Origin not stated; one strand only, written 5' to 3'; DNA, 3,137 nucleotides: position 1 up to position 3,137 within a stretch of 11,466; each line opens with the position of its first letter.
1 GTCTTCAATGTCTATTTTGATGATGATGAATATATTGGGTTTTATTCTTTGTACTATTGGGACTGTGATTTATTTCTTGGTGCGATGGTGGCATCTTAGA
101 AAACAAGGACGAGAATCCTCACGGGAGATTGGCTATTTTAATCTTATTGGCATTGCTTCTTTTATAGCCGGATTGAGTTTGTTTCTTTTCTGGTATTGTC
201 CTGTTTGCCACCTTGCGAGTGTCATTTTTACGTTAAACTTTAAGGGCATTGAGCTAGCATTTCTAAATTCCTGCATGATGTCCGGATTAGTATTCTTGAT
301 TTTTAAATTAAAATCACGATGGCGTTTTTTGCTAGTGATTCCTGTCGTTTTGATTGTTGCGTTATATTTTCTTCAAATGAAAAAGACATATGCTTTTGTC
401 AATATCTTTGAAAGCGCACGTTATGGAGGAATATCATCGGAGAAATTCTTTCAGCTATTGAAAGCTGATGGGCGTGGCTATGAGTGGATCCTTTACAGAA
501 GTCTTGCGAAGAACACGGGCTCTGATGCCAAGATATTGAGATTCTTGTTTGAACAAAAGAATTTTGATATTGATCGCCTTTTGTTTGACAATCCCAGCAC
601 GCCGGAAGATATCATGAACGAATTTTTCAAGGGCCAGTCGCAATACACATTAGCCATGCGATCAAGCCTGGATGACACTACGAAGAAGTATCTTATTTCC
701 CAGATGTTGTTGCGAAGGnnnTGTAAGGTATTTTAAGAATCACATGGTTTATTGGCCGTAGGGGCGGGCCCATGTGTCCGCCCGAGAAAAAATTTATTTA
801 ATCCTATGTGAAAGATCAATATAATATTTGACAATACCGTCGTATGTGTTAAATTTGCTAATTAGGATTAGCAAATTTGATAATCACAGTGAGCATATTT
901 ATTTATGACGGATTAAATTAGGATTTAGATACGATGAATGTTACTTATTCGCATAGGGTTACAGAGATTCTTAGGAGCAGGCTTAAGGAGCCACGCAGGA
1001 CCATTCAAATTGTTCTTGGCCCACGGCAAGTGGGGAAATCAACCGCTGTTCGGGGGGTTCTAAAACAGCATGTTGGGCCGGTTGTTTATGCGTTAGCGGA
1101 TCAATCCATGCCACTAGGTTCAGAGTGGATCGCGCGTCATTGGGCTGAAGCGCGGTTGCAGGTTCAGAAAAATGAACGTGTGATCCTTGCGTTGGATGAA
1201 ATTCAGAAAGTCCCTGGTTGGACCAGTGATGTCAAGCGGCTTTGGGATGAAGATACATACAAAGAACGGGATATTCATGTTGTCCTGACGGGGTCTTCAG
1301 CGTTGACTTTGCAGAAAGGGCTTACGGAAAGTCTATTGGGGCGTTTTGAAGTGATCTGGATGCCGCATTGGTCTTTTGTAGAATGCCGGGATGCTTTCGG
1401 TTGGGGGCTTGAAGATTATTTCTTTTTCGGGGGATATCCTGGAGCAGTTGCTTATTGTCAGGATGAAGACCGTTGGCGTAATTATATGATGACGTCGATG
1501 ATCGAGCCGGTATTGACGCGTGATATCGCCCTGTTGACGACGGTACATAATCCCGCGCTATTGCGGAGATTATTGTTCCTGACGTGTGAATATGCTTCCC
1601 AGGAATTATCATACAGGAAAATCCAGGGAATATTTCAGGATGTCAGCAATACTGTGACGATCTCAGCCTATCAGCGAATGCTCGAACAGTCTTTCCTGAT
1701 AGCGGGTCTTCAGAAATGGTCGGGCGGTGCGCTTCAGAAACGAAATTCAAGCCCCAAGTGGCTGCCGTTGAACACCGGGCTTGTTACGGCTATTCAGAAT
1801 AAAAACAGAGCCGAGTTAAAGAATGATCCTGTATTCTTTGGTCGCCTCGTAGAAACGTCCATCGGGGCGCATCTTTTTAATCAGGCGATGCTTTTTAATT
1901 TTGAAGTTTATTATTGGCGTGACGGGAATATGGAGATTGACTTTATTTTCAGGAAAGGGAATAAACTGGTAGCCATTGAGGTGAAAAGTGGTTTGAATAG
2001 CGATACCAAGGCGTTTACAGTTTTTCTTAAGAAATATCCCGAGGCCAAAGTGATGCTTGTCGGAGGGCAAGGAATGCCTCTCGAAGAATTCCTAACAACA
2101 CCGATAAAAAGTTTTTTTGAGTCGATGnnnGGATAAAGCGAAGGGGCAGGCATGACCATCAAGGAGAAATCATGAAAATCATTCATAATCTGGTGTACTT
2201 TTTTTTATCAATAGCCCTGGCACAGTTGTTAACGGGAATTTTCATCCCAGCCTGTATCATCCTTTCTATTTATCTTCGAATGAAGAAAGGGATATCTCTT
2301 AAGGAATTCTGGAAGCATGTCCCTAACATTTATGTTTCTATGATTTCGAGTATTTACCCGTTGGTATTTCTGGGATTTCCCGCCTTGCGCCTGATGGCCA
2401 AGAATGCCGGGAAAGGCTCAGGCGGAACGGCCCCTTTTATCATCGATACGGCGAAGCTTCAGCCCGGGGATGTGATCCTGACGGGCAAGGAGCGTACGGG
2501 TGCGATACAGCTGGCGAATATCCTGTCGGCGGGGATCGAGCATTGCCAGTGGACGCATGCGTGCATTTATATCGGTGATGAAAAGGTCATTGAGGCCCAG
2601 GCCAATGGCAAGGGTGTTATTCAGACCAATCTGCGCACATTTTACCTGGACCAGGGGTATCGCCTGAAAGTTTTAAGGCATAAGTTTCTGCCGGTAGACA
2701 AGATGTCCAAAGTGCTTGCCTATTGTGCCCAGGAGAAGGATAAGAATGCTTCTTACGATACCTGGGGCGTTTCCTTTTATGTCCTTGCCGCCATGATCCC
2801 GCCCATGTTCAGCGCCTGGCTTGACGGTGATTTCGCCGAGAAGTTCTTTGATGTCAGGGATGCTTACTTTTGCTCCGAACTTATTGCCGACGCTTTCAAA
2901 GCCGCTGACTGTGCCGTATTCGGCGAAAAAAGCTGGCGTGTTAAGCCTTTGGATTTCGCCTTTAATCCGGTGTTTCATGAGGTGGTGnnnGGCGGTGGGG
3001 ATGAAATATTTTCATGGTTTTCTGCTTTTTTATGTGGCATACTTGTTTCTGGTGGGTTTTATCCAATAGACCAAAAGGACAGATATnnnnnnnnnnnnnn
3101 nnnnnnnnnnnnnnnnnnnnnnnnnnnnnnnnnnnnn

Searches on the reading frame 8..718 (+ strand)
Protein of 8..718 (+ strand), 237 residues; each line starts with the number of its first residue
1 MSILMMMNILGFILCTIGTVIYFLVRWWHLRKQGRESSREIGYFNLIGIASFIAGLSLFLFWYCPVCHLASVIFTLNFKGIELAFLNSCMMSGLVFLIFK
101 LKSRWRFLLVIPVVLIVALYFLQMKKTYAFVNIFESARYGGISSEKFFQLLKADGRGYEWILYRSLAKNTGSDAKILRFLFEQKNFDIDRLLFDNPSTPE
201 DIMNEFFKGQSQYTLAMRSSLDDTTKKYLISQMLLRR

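Call 3: search_protein_families(library=pfam, proteins=[window:8-718:+], max_evalue=0.01)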
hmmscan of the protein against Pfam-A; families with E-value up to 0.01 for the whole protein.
window:8-718:+ (237 aa): 0 families

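Call 4: search_protein_families(library=ncbifam, proteins=[window:8-718:+], max_evalue=0.01)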
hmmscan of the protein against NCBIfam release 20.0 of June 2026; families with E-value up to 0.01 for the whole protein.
window:8-718:+ (237 aa): 0 families

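Call 72: search_protein_families(library=padloc, proteins=[window:8-718:+], max_evalue=0.01)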
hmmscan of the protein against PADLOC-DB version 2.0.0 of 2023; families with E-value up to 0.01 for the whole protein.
window:8-718:+ (237 aa): 0 families

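Call 73: search_protein_families(library=phrogs, proteins=[window:8-718:+], max_evalue=0.01)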
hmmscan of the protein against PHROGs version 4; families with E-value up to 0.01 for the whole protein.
window:8-718:+ (237 aa): 0 families

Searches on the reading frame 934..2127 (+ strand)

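Call 3: search_protein_families(library=pfam, proteins=[window:934-2127:+], max_evalue=0.01)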
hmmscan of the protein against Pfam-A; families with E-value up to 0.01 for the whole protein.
window:934-2127:+ (398 aa): 5 families
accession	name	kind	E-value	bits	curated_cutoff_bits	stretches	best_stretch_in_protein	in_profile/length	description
PF13635.12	DUF4143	-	9.7e-28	97.4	28.1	1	196-353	2-160/160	Domain of unknown function (DUF4143)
PF13173.12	AAA_14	-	1.1e-22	80.8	27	1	22-150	2-127/129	AAA domain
PF01637.24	ATPase_2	-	7.1e-05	23.2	33.2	0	13-46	11-44/225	ATPase domain predominantly from Archaea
PF13401.12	AAA_22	-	0.00028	21.6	27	0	71-123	80-125/130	AAA domain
PF13191.12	AAA_16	-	0.0043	18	32.6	0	12-69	15-73/167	AAA ATPase domain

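Call 4: search_protein_families(library=ncbifam, proteins=[window:934-2127:+], max_evalue=0.01)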
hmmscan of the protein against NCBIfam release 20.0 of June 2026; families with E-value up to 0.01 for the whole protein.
window:934-2127:+ (398 aa): 0 families

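Call 72: search_protein_families(library=padloc, proteins=[window:934-2127:+], max_evalue=0.01)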
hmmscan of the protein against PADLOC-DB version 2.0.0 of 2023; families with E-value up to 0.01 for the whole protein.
window:934-2127:+ (398 aa): 9 families
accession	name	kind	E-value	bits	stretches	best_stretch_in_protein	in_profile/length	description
PDLC04791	PDC-S01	-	4.2e-151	501.1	1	5-395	2-394/395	-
PDLC04790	PDC-S01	-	2.3e-47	159.7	2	161-362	176-377/422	-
PDLC04789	PDC-S01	-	1.3e-42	144.2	1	10-376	7-364/375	-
PDLC04787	PDC-S01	-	2.7e-39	133.2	1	19-357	24-362/412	-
PDLC04788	PDC-S01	-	1.9e-24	84.4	2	159-375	180-405/448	-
PDLC04786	PDC-S01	-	6e-22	76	2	159-373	187-407/439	-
PDLC04792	PDC-S01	-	1.7e-13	48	2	8-121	5-121/452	-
PDLC01887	CARF4--CARF_PDDEXK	-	5.8e-05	20.8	1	265-358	129-214/285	-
PDLC01037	Csx1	-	0.0002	19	1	322-365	227-261/320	ARF+Nuclease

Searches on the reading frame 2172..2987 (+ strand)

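Call 3: search_protein_families(library=pfam, proteins=[window:2172-2987:+], max_evalue=0.01)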
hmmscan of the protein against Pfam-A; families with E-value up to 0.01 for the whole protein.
window:2172-2987:+ (272 aa): 2 families
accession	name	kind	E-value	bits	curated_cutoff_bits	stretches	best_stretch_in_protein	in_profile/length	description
PF05708.18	Peptidase_C92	-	4.2e-09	37.1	27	1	96-187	2-90/166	Permuted papain-like amidase enzyme, YaeF/YiiX, C92 family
PF00877.26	NLPC_P60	-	0.00057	20.3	23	0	124-162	62-99/105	NlpC/P60 family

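Call 4: search_protein_families(library=ncbifam, proteins=[window:2172-2987:+], max_evalue=0.01)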
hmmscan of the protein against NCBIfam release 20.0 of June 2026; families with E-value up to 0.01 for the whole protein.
window:2172-2987:+ (272 aa): 1 family
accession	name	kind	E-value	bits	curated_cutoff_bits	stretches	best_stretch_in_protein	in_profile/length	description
NF008552.0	PRK11479.1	equivalog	4e-09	36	279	1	91-200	60-159/274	YaeF family permuted papain-like enzyme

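Call 72: search_protein_families(library=padloc, proteins=[window:2172-2987:+], max_evalue=0.01)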
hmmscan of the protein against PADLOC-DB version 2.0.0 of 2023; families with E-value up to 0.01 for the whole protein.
window:2172-2987:+ (272 aa): 0 families
